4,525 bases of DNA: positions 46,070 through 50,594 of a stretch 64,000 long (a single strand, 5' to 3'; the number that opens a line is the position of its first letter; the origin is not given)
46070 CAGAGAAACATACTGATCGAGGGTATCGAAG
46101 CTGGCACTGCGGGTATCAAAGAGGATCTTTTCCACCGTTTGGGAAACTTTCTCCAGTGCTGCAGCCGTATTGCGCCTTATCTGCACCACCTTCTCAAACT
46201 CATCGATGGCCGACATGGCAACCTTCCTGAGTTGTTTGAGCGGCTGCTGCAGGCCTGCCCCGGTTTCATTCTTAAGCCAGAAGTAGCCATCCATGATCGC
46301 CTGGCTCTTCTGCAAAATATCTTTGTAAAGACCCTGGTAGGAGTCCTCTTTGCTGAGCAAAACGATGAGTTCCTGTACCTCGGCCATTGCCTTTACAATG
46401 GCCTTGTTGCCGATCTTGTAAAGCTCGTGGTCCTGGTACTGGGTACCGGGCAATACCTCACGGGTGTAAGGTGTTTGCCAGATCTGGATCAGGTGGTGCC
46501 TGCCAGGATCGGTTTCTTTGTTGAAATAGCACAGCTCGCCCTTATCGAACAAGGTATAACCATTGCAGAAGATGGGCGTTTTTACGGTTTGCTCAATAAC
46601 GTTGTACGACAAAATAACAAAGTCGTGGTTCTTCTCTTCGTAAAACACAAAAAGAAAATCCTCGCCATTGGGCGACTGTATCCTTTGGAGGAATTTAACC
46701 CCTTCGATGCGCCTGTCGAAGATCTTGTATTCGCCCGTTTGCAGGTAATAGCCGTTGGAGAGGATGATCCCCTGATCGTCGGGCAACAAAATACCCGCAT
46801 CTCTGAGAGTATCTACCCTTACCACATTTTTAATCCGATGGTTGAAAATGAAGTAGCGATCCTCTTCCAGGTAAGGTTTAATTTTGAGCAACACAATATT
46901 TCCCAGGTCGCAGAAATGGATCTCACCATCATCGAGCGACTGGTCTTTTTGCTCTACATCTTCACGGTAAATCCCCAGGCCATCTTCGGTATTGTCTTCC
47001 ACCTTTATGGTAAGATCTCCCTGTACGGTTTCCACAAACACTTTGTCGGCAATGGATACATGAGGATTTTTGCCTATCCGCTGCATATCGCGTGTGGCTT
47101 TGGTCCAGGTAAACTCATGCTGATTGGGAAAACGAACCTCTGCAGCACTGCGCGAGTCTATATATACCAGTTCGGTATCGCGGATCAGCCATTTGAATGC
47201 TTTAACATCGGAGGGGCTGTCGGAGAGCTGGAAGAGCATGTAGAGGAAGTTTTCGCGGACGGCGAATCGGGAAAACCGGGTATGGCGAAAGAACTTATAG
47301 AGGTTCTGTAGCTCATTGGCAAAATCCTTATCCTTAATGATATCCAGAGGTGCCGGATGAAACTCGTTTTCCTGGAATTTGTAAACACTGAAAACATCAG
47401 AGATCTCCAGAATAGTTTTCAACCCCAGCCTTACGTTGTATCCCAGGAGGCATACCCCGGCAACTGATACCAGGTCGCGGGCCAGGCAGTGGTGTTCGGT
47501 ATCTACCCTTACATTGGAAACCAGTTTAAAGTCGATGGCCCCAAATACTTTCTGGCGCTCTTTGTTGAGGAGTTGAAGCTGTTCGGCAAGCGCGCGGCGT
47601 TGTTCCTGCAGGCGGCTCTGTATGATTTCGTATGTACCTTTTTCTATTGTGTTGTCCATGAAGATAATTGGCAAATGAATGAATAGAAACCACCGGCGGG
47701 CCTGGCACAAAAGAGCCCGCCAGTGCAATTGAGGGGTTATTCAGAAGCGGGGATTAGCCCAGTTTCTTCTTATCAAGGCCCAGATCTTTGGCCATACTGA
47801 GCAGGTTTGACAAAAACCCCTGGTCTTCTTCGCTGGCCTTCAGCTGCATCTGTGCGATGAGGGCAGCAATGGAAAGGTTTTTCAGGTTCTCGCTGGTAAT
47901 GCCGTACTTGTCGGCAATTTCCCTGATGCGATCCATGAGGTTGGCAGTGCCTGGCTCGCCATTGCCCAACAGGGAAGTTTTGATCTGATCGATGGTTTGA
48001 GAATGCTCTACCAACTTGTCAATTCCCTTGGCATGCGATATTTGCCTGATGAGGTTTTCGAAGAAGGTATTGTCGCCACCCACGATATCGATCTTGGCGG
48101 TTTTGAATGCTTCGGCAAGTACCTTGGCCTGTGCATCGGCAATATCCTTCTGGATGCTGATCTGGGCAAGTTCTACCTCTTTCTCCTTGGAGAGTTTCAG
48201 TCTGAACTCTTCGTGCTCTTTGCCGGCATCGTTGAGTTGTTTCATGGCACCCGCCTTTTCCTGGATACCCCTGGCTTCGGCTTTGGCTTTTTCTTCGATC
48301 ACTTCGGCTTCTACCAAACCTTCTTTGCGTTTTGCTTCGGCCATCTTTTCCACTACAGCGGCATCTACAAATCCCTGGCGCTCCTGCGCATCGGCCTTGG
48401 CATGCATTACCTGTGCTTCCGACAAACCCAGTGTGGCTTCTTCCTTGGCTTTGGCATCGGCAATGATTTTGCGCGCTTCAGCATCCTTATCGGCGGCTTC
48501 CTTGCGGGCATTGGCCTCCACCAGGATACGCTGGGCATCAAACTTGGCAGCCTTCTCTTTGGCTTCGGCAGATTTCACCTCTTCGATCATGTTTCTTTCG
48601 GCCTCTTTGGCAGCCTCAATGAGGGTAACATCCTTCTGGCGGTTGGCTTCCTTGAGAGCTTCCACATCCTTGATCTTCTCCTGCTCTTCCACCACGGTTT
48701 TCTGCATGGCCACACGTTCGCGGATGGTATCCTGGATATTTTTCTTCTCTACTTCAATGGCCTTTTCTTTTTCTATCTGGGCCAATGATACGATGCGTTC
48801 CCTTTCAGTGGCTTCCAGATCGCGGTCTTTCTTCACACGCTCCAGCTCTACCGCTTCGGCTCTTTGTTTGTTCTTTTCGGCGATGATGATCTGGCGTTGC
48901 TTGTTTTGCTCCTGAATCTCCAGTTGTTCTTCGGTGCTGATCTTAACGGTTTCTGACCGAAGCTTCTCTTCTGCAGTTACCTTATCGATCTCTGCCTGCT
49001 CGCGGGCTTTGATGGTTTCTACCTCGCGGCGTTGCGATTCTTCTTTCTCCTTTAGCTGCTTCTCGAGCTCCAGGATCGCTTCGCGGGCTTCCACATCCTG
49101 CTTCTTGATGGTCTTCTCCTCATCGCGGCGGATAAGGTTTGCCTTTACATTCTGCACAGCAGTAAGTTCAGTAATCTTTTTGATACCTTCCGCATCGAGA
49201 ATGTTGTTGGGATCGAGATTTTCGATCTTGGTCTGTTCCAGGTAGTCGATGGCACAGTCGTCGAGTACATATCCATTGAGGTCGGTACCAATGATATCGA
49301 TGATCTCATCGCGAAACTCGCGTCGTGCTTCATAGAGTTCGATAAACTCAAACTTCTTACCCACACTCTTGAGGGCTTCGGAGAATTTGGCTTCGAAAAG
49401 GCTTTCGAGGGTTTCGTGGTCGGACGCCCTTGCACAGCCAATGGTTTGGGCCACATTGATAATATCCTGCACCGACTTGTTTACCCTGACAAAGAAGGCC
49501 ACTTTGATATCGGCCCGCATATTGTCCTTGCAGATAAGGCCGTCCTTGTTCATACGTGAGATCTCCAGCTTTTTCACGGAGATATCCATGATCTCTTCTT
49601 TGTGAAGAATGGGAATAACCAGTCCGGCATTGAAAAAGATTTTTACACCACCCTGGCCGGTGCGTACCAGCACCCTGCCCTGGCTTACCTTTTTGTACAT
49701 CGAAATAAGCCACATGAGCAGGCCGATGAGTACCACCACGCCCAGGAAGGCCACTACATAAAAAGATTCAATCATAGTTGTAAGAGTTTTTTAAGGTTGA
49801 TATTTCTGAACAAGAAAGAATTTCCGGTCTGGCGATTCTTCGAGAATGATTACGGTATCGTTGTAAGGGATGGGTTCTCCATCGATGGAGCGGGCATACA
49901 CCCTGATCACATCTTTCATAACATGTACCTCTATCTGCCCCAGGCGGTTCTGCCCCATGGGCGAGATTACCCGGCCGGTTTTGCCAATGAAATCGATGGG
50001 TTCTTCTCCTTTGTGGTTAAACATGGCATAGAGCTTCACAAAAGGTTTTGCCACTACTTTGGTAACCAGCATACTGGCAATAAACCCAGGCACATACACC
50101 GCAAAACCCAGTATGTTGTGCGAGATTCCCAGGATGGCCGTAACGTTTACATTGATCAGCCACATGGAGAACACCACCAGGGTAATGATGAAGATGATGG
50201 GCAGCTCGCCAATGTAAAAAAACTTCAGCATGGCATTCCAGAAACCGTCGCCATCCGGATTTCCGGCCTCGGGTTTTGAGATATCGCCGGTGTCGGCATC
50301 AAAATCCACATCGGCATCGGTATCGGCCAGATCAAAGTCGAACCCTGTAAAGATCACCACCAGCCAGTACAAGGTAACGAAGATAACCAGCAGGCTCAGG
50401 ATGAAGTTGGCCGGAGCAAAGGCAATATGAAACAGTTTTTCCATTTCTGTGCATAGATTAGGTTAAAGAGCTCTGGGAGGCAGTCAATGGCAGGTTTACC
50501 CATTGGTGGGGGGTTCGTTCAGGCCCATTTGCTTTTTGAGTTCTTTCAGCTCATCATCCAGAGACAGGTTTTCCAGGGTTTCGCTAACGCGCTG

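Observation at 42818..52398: Psp/flotillin-type membrane-maintenance operon (ybjN-like, pspA, nfeD/yqiJ-like, flotillin) extended by a 1613-aa MoxR-class AAA+ giant, with a divergent XRE regulator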

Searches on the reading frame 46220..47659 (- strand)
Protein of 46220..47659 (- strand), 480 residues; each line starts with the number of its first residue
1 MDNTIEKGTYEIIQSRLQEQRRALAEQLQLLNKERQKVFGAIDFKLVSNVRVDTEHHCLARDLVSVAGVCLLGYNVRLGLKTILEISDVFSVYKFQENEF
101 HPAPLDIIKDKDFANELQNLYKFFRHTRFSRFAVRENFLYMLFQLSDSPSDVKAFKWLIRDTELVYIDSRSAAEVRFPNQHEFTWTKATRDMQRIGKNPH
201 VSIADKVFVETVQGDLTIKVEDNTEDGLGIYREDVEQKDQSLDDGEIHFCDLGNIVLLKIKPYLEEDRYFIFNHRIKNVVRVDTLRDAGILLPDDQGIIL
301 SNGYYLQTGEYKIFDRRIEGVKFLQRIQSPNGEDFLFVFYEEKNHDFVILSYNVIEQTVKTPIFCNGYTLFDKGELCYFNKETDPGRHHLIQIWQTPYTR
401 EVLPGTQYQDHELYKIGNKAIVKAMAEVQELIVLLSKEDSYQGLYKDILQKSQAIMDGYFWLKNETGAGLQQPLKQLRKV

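Call 52: predict_structure(alignment_id=A5)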
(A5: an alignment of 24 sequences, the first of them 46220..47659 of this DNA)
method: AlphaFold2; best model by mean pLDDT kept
length: 480 residues; sequences in the alignment: 24
mean_pLDDT: 87.8   pTM: 0.88
mean pLDDT of the five models: 87.8, 86.7, 82.5, 77.3, 76.5
residues with pLDDT >= 90: 263; 70-90: 184; 50-70: 28; < 50: 5
segments of 3 or more residues with pLDDT < 50: 1-4
pLDDT, mean of each block of 10 residues (from residue 1): 58 90 93 89 88 87 93 82 86 89 92 94 88 95 90 95 93 91 92 82 86 78 68 78 79 95 90 92 94 94 94 90 94 93 93 92 94 92 88 91 79 88 93 88 89 89 63 87
secondary structure, 60 per line:
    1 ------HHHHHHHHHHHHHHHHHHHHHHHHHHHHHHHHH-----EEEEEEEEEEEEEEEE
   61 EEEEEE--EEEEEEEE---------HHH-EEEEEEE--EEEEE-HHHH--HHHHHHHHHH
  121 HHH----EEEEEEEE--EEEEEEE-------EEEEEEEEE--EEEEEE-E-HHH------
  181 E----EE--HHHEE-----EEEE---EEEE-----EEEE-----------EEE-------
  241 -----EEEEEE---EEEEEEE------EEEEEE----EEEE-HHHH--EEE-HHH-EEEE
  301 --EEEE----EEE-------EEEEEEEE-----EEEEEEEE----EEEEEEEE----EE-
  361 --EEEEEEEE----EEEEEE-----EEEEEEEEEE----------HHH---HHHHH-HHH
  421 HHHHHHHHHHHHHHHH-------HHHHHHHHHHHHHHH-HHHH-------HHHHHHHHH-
elements in order: H7-39 E45-66 E69-76 E90-96 E99-103 H105-108 H111-123 E128-135 E138-144 E152-160 E163-168 E200-203 E207-210 E216-219 E231-233 E246-251 E255-261 E268-273 E278-281 H283-286 E289-291 E297-300 E303-306 E311-313 E321-328 E334-341 E346-353 E363-370 E375-380 E386-395 H412-416 H418-436 H444-458 H460-463 H471-479
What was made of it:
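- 46280..47590 (-): DUF3686 region (residues 24-460), a beta-propeller preceded by a helix. The AF2 model has pLDDT 87.8 and pTM 0.88, with a helix at 7-39 and all-beta structure at 45-395 (call 52).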

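Call 56: fold_search(model_id=the predicted structure, library=pdb)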
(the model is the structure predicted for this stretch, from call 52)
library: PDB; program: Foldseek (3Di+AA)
matches with E <= 10: 1168; with E <= 0.001: 158
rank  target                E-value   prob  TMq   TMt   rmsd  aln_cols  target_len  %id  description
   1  8f5p_B                7.5e-07  1.00  0.26  0.13  15.8       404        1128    9  Structure of Leishmania tarentolae IFT-A (state 2) (released 2022-12-21)
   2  5aja_A                8.7e-07  1.00  0.25  0.36  16.2       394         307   10  Crystal structure of mandrill SAMHD1 (amino acid residues 1-114) bound to Vpx isolated from mandrill and human DCAF1 ( (released 2015-04-22)
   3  8pu0_A                1.2e-06  1.00  0.25  0.13  16.1       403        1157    9  Cryo-EM structure of human Elp123 in complex with tRNA, desulpho-CoA, 5'-deoxyadenosine and methionine (released 2024-04-17)
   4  7sse_A                1.3e-06  1.00  0.29  0.43  14.7       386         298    8  Crystal structure of the WDR domain of human DCAF1 in complex with CYCA-117-70 (released 2021-12-15)
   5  7v7b_A                1.5e-06  1.00  0.26  0.13  16.2       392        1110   10  CryoEM structure of DDB1-VprBP complex in ARM-up conformation (released 2022-08-31)
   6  6tps_P                2.7e-06  1.00  0.26  0.22  31.1       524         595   10  early intermediate RNA Polymerase I Pre-initiation complex - eiPIC (released 2020-03-18)
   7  8ptx_A                6.0e-06  1.00  0.24  0.12  17.1       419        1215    8  Cryo-EM structure of human Elp123 in complex with tRNA, acetyl-CoA, 5'-deoxyadenosine and methionine (released 2024-04-17)
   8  8cuk_A                7.0e-06  1.00  0.22  0.28  17.9       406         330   11  X-ray Structure of the WD40 domain of HOPS subunit Vps11 from Yeast (released 2022-05-25)
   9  3srg                  8.5e-06  1.00  0.25  0.33  18.3       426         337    8  Serum paraoxonase-1 by directed evolution at pH 6.5 in complex with 2-hydroxyquinoline (released 2012-03-21)
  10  8q9t_C                9.4e-06  1.00  0.21  0.26  17.5       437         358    8  CryoEM structure of a S. Cerevisiae Ski238 complex bound to RNA (released 2023-11-29)
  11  5l8s_A                1.1e-05  1.00  0.25  0.21  17.0       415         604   10  The crystal structure of a cold-adapted acylaminoacyl peptidase reveals a novel quaternary architecture based on the a (released 2016-11-16)
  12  8pty_A                1.1e-05  1.00  0.26  0.21  16.1       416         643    9  Cryo-EM structure of human Elp123 in complex with 5'-deoxyadenosine and methionine (released 2024-04-17)
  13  5o7x_A                1.3e-05  1.00  0.23  0.19  30.9       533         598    9  CRYSTAL STRUCTURE OF S. CEREVISIAE CORE FACTOR AT 3.2A RESOLUTION (released 2017-08-02)
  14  4pxw_A                1.9e-05  1.00  0.26  0.39  14.5       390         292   10  Crystal structure of human DCAF1 WD40 repeats (Q1250L) (released 2014-04-16)
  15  8ptz_A                1.9e-05  1.00  0.25  0.19  16.9       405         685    9  Cryo-EM structure of human Elp123 in complex with tRNA, S-ethyl-CoA, 5'-deoxyadenosine and methionine (released 2024-04-17)
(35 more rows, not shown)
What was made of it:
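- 46280..47590 (-): The top-ranked Foldseek PDB matches are beta-propeller proteins such as IFT-A, DCAF1, Elp1, Vps11 and PON1, with E about 1e-6 (call 56).
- The beta-propeller and long helical arm (calls 52, 56) could be a substrate or adaptor module.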

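Call 79: search_protein_representatives(protein=window:46220-47659:-)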
Query: 480 residues. Proteins with E-value up to 0.001 (for the whole library): 654; up to 1e-10: 454; up to 1e-30: 218. The best 150 are listed.
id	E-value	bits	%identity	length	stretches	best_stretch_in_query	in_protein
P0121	2.2e-196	669.7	57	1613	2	4-467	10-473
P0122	2.4e-160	550.8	49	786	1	5-479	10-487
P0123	2.1e-155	534.6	49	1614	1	5-479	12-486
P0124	3.0e-155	534.1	48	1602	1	6-474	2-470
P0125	2.3e-148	511.4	48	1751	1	4-479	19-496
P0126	7.3e-144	496.5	47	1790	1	4-478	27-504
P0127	7.6e-142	489.9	48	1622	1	5-477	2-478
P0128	8.2e-142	489.8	46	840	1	5-478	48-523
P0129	1.2e-140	486.0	45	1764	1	2-479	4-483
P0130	2.4e-137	475.1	44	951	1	5-479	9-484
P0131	2.4e-136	471.8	45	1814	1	5-468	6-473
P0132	1.1e-135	469.5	46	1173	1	5-478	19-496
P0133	2.4e-133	461.9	47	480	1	5-443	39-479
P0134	4.6e-133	460.9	43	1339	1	4-478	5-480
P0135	1.7e-132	459.0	44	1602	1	4-479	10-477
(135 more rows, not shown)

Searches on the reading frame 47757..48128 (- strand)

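Call 12: search_protein_families(library=pfam, proteins=[window:47757-48128:-], max_evalue=10)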
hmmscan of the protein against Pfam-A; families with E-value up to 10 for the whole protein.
seq(124 aa): 1 family
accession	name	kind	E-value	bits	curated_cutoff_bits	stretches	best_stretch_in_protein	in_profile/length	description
PF08815.15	Nuc_rec_co-act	-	0.12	12.7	27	1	30-49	28-47/49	Nuclear receptor coactivator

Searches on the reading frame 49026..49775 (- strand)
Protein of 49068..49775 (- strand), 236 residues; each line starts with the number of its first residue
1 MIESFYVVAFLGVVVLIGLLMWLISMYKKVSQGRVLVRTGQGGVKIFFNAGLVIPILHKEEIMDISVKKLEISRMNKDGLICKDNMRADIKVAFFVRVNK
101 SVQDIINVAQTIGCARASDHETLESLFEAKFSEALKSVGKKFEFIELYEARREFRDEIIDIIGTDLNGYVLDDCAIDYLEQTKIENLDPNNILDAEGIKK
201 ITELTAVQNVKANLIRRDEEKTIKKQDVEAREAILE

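Call 12: search_protein_families(library=pfam, proteins=[window:49068-49775:-], max_evalue=10)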
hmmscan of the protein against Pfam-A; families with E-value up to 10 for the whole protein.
seq(236 aa): 3 families
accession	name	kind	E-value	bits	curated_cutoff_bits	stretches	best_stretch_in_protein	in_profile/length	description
PF01145.31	Band_7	-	5.1e-14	53.2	23.6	1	29-191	2-150/176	SPFH domain / Band 7 family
PF20077.4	CcmD_alt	-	0.033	14.7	23.5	1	6-32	33-59/61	CcmD family protein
PF16996.10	Asp4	-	0.58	10.8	27.7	1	3-26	33-55/55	Accessory secretory protein Sec Asp4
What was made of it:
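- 47754..49775 (-): YqiK-type flotillin, 673 aa: N-terminal hydrophobic segment, SPFH domain, about 346 aa of E/K/A/Q/R-rich helical region and a C-terminal domain. Band_7 E = 5e-14 on residues 29-191 (call 12).
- On SPFH / flotillin (YqiK type): PF01145 E = 5e-14, 53 bits against a cutoff of 23.6, on residues 29-191 when the N-terminal 236 aa are scanned alone (call 12).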

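Call 61: search_solved_structures(query=A7, max_evalue=0.01, show_alignments=1)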
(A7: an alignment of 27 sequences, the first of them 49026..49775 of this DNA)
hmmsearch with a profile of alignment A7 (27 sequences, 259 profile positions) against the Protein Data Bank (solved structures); distinct sequences matched with E-value up to 0.01: 0.
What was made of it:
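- On SPFH / flotillin (YqiK type): A PDB sequence-profile search also found nothing (call 61).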

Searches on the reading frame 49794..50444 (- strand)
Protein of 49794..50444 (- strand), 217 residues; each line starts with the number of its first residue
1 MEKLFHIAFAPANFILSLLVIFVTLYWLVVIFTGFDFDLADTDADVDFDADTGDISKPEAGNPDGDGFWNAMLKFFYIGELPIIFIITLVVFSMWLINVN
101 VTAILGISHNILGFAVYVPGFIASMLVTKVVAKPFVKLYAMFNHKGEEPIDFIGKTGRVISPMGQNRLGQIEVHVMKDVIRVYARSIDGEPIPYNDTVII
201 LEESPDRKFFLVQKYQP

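Call 4: search_protein_families(library=pfam, proteins=[window:49794-50444:-], max_evalue=0.01)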
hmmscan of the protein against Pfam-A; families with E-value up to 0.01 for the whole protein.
window:49794-50444:- (217 aa): 0 families

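Call 5: search_protein_families(library=ncbifam, proteins=[window:49794-50444:-], max_evalue=0.01)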
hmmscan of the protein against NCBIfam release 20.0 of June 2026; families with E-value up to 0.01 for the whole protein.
window:49794-50444:- (217 aa): 0 families

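Call 10: search_protein_families(library=pfam, proteins=[window:49794-50444:-], max_evalue=10)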
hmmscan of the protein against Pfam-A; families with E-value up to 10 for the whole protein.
window:49794-50444:- (217 aa): 2 families
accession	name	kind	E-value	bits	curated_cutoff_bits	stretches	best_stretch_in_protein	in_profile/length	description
PF01957.25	NfeD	-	0.047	14.3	29.1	1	152-201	4-46/57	NfeD-like C-terminal, partner-binding domain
PF00344.25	SecY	-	0.22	11.3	32.2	1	14-138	129-223/306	SecY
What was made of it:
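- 49791..50444 (-): YqiJ/YuaF-type (NfeD-like) membrane protein, 217 aa. The window protein itself is below threshold (NfeD E = 0.047, call 10).
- On YqiJ/YuaF (NfeD-like): The window protein alone gives NfeD E = 0.047, below the cutoff (call 10).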

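Call 11: search_protein_families(library=padloc, proteins=[window:49794-50444:-], max_evalue=0.01)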
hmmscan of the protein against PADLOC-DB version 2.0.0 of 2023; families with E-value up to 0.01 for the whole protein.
window:49794-50444:- (217 aa): 0 families

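Call 40: search_protein_families(library=pfam, alignment_id=A4, max_evalue=0.01)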
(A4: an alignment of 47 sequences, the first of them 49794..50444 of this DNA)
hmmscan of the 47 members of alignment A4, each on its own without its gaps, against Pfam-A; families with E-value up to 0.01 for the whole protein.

A. member 1, window:49794-50444:- (217 aa): 0 families

B. families by the number of members that match (of 47 scanned): 2 families
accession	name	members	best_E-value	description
PF21001.2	YqiJ_N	18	3.6e-08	Inner membrane protein YqiJ, N-terminal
PF01957.25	NfeD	2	0.0049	NfeD-like C-terminal, partner-binding domain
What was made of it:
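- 49791..50444 (-): Eighteen of 47 family members match YqiJ_N (call 40).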

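Call 41: search_solved_structures(query=A4, max_evalue=1, show_alignments=2)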
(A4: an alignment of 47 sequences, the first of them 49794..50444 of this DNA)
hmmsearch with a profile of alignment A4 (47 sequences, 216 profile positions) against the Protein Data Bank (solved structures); distinct sequences matched with E-value up to 1: 1.
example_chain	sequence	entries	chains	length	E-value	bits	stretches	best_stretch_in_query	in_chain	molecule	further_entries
2k14_A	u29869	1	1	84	0.0082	18.8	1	145-202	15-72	YuaF protein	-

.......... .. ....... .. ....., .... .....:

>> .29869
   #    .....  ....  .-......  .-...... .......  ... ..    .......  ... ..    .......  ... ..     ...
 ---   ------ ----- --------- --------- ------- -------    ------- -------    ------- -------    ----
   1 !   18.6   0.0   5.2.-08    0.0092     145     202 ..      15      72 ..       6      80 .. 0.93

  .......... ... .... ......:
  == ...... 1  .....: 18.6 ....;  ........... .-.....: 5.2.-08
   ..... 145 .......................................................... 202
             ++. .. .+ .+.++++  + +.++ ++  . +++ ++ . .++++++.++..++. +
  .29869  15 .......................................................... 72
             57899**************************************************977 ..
